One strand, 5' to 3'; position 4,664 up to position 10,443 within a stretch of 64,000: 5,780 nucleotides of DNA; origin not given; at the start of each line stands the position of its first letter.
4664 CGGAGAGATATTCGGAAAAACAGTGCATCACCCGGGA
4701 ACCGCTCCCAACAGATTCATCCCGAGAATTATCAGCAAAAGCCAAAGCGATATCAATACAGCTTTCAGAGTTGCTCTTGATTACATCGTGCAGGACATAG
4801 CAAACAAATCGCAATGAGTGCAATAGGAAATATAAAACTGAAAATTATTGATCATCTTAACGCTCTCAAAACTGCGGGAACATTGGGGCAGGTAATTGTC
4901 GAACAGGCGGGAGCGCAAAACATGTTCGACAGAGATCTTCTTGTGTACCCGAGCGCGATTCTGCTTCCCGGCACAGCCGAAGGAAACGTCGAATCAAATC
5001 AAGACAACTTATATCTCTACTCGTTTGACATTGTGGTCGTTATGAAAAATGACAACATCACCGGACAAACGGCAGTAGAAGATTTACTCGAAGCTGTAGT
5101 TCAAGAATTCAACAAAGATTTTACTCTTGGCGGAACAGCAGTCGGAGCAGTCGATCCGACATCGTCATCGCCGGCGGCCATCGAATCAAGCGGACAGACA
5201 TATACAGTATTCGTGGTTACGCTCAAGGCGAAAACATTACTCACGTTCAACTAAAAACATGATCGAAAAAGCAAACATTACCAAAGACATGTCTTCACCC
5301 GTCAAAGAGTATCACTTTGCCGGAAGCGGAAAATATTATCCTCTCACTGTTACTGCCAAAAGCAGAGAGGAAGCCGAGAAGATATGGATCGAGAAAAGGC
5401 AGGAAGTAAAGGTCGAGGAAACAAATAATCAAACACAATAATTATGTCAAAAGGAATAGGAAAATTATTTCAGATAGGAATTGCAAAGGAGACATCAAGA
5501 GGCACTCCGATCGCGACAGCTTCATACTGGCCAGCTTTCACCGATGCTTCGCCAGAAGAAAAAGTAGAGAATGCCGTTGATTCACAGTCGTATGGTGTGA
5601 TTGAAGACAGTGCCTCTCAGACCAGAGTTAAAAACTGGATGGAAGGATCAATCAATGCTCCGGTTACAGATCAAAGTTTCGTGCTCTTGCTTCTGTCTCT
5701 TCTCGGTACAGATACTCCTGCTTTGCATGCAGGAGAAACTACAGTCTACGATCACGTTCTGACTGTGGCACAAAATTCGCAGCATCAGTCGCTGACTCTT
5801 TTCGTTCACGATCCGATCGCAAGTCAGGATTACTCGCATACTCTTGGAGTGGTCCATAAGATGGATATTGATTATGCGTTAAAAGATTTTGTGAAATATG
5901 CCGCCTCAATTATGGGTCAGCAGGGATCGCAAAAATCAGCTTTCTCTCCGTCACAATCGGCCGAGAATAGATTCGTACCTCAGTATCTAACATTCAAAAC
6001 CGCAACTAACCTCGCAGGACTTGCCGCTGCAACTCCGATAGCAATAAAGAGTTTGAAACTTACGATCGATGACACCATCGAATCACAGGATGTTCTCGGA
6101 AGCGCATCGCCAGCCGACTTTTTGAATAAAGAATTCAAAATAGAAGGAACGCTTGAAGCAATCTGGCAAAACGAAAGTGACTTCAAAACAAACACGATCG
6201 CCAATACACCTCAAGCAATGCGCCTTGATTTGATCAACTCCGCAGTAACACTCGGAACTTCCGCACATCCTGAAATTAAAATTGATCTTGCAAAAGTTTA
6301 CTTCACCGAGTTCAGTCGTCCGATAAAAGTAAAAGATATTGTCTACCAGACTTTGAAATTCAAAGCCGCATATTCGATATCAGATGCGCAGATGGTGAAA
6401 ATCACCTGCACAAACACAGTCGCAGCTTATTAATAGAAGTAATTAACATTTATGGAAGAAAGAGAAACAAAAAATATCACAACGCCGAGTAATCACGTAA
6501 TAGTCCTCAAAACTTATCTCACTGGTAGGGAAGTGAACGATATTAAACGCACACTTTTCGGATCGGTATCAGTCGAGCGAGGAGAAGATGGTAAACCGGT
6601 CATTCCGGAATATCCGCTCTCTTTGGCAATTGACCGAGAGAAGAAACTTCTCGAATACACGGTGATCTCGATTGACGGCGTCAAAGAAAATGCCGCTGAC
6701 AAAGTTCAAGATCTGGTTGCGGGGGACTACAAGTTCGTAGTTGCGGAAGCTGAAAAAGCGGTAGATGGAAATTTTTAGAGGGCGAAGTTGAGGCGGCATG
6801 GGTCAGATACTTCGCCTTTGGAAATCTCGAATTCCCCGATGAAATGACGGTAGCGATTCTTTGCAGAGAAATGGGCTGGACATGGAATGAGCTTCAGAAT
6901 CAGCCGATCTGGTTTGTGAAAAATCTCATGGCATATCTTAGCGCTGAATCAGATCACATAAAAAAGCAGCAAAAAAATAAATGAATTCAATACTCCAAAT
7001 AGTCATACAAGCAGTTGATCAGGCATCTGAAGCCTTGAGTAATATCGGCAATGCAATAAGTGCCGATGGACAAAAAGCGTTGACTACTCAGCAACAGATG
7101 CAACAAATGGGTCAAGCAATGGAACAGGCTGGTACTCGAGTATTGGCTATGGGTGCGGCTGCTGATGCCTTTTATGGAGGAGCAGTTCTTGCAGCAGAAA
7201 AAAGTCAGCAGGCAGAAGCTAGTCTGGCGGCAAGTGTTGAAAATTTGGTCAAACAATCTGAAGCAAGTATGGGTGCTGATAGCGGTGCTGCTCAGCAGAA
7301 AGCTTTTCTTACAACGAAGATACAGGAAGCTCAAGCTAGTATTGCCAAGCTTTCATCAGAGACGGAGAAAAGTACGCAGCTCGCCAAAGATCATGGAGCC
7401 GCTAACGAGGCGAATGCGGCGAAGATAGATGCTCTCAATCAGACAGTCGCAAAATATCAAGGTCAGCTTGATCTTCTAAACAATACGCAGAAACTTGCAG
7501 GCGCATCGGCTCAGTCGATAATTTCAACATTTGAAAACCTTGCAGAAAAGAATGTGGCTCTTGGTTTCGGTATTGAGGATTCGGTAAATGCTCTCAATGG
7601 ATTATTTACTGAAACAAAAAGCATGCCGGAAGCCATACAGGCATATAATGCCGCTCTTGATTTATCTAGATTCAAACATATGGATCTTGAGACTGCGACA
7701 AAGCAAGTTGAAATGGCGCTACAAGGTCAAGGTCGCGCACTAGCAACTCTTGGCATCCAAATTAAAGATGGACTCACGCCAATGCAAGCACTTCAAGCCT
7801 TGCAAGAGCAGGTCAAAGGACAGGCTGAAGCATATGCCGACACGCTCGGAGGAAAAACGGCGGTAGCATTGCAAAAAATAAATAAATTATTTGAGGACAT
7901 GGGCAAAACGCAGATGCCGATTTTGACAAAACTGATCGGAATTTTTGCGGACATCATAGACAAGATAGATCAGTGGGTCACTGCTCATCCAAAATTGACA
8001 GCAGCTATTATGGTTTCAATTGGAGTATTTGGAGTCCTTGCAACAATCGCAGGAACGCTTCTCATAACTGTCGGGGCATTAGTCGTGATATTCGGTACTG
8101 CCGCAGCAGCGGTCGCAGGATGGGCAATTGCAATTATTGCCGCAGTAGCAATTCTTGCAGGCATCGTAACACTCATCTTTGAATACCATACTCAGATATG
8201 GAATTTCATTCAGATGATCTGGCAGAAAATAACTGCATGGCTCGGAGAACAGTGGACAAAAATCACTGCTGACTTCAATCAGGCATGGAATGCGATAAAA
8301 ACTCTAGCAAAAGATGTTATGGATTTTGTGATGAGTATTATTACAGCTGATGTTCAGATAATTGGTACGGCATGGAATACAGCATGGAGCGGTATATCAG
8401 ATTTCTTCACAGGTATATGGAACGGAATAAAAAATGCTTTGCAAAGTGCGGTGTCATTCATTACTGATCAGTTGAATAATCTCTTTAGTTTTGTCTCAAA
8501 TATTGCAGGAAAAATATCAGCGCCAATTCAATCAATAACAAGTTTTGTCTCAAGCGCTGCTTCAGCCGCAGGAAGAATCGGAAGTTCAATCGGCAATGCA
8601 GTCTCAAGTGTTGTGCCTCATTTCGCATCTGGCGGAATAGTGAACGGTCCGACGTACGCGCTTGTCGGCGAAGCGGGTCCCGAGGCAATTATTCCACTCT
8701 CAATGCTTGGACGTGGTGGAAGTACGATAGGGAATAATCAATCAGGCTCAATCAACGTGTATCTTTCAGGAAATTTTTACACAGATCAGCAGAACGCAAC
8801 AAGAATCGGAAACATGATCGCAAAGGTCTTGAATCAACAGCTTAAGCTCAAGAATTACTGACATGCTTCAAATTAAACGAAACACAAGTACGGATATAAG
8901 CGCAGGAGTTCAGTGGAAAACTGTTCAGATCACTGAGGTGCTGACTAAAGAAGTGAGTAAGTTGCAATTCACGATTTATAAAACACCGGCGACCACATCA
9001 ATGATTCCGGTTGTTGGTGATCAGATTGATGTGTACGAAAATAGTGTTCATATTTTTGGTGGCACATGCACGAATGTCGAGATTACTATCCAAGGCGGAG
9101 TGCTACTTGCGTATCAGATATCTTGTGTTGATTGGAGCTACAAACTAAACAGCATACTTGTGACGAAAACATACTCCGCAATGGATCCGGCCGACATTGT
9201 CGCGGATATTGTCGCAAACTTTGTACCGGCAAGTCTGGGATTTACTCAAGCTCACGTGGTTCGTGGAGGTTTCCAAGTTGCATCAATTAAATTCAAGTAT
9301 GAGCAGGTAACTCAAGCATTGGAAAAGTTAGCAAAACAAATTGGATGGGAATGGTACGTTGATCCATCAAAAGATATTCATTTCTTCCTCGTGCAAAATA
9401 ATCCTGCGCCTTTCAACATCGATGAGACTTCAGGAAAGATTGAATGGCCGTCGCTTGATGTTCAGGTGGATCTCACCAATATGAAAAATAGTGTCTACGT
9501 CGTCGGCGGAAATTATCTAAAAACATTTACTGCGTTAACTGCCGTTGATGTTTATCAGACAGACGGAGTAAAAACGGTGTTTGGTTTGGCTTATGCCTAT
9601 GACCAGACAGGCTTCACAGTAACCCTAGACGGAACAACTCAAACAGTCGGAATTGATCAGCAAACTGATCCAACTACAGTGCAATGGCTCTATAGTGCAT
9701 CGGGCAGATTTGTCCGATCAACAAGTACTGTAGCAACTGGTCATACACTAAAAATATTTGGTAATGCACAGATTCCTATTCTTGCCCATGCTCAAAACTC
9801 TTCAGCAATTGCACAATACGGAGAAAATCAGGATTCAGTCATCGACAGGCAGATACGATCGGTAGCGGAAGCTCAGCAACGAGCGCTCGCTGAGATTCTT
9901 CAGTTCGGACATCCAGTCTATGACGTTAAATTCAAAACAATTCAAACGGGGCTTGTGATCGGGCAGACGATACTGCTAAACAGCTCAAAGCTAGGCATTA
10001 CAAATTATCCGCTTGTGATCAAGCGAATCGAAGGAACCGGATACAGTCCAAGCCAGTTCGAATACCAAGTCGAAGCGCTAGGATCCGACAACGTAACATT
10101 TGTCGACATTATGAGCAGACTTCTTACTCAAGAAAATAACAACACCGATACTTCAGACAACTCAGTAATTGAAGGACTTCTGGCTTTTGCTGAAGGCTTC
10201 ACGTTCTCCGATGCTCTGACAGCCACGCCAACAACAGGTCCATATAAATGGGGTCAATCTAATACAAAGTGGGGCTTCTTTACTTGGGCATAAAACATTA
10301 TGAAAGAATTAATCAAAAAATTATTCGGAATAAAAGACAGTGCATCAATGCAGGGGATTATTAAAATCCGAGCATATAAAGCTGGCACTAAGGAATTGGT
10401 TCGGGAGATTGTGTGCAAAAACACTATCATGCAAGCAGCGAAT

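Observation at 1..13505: Near-complete siphovirus morphogenesis and lysis module in a putative reduced-genome (CPR-like) host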

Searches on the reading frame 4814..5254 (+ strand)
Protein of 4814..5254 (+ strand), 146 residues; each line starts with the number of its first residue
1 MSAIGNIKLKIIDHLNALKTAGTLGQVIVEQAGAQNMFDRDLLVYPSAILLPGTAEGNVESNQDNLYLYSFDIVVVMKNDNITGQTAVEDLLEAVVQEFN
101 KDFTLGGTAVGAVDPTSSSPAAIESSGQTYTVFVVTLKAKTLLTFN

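Call 9: search_protein_families(library=pfam, max_evalue=0.01, proteins=[window:4814-5254:+])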
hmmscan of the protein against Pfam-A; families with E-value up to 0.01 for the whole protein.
window:4814-5254:+ (146 aa): 0 families

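Call 11: search_protein_families(library=phrogs, max_evalue=0.001, proteins=[window:4814-5254:+])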
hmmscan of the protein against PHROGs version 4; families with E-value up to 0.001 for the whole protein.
window:4814-5254:+ (146 aa): 1 family
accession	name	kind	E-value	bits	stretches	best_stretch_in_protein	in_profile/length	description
phrog_4204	-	connector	0.00017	22.7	1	46-136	41-132/147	tail terminator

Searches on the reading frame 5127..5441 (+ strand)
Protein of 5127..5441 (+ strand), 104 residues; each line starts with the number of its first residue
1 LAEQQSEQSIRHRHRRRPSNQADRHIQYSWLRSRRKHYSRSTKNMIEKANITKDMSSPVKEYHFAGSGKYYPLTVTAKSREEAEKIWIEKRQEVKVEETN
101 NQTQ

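Call 13: search_protein_families(library=phrogs, max_evalue=0.001, proteins=[window:5127-5441:+])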
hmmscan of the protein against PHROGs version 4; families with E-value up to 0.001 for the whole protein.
window:5127-5441:+ (104 aa): 0 families

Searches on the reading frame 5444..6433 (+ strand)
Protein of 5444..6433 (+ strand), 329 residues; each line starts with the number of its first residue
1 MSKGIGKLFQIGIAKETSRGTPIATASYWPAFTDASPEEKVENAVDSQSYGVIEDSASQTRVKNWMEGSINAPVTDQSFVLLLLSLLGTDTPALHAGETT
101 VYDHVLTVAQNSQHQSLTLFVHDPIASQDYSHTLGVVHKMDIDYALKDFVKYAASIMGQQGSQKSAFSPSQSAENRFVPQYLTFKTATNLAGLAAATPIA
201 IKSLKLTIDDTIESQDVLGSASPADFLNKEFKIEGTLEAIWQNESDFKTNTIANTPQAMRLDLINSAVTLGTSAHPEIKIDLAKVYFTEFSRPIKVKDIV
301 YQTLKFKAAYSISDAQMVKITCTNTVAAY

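Call 9: search_protein_families(library=pfam, max_evalue=0.01, proteins=[window:5444-6433:+])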
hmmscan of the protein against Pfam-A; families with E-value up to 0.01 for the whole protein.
window:5444-6433:+ (329 aa): 1 family
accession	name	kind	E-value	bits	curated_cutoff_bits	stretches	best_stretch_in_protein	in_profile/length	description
PF18906.5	Phage_tube_2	-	3.4e-16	60.1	27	1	10-308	5-266/266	Phage tail tube protein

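Call 11: search_protein_families(library=phrogs, max_evalue=0.001, proteins=[window:5444-6433:+])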
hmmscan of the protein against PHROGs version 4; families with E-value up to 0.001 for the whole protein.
window:5444-6433:+ (329 aa): 1 family
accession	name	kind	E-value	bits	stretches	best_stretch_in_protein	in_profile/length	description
phrog_290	-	tail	1.5e-29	104.6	1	9-329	19-336/411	minor tail protein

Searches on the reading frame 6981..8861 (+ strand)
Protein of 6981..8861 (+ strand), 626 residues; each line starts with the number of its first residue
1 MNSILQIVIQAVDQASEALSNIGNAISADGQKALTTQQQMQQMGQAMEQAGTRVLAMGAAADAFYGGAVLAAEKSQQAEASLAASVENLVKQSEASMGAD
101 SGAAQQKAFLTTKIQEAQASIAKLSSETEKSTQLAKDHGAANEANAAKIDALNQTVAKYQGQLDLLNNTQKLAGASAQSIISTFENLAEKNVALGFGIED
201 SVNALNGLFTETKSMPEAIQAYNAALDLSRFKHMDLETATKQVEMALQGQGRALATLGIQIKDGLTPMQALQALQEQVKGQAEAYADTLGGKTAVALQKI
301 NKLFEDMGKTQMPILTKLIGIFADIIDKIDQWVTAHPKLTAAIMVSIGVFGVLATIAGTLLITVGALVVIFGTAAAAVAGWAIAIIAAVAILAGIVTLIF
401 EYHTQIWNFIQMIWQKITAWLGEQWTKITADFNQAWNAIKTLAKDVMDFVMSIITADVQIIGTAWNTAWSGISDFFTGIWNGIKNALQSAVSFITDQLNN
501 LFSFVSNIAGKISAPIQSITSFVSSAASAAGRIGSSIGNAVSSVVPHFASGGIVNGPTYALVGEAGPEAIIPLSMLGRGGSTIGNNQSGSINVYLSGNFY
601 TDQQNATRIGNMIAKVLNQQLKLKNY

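Call 9: search_protein_families(library=pfam, max_evalue=0.01, proteins=[window:6981-8861:+])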
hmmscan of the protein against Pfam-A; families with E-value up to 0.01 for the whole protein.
window:6981-8861:+ (626 aa): 1 family
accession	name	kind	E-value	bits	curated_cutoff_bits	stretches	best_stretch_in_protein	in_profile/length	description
PF04513.17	Baculo_PEP_C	-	0.007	16.9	38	1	426-531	30-127/140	Baculovirus polyhedron envelope protein, PEP, C terminus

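Call 11: search_protein_families(library=phrogs, max_evalue=0.001, proteins=[window:6981-8861:+])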
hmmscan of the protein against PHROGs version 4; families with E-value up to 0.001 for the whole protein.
window:6981-8861:+ (626 aa): 22 families
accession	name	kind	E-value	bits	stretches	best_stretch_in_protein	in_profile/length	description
phrog_58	-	tail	5.5e-30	105.5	1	10-549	264-896/1544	tail length tape measure protein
phrog_991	-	tail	6.1e-30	104.6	1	8-620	218-913/1966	tail length tape measure protein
phrog_1535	-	tail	5e-19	69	1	297-613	745-1121/1152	tail length tape measure protein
phrog_1272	-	tail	1.1e-18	67.4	1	275-621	518-912/1606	tail length tape measure protein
phrog_4200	-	tail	2.6e-18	66.9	2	249-440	83-277/732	tail length tape measure protein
phrog_28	-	tail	4.7e-18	66.2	1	5-619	112-763/1228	tail length tape measure protein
phrog_167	-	tail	1.2e-15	57.4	2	402-519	900-1016/1555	tail length tape measure protein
phrog_305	-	tail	5.2e-11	42.9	1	247-543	381-663/1001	tail length tape measure protein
phrog_12798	-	tail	1.7e-10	40.7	2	527-617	911-1013/1031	tail length tape measure protein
phrog_11489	-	unknown function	1.3e-09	37.7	1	398-574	1008-1197/1717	-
phrog_3981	-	tail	2.1e-08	34.7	1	10-575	6-506/584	tail length tape measure protein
phrog_4372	-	tail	5e-08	31.8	1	342-548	1077-1284/1681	tail length tape measure protein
phrog_7334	-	unknown function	7.4e-08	31.9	1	408-580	23-194/1078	-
phrog_4070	-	tail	2.3e-07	30.3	1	192-517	84-366/989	tail length tape measure protein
phrog_5493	-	tail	6.9e-07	28.9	1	8-546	429-853/1102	tail length tape measure protein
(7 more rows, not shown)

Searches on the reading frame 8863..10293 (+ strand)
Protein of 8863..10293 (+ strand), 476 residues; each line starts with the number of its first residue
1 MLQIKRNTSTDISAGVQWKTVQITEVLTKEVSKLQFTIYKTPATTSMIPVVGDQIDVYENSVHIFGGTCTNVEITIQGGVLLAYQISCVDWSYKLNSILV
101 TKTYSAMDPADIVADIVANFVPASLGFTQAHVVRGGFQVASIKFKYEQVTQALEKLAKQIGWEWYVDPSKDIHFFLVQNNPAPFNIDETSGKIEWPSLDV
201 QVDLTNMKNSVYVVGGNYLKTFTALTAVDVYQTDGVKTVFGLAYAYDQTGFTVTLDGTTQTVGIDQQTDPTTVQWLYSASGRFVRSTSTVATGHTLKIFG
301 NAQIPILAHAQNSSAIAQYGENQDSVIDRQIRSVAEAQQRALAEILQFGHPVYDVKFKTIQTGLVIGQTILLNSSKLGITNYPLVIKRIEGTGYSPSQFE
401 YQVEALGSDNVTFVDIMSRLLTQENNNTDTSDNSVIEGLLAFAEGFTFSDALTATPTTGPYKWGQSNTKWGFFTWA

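Call 10: search_protein_families(library=pfam, max_evalue=0.01, proteins=[window:8863-10293:+])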
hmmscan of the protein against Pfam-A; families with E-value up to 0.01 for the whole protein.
window:8863-10293:+ (476 aa): 0 families

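Call 13: search_protein_families(library=phrogs, max_evalue=0.001, proteins=[window:8863-10293:+])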
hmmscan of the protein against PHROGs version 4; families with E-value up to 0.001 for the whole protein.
window:8863-10293:+ (476 aa): 2 families
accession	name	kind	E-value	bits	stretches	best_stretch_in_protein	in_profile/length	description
phrog_400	-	tail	3.1e-09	37.3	0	2-225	23-235/654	tail protein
phrog_21793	-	unknown function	4.5e-05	23.5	0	147-220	308-379/482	-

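Call 77: search_solved_structures(query=window:8863-10293:+, max_evalue=1)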
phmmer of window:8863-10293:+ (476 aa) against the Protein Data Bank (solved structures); distinct sequences matched with E-value up to 1: 0.
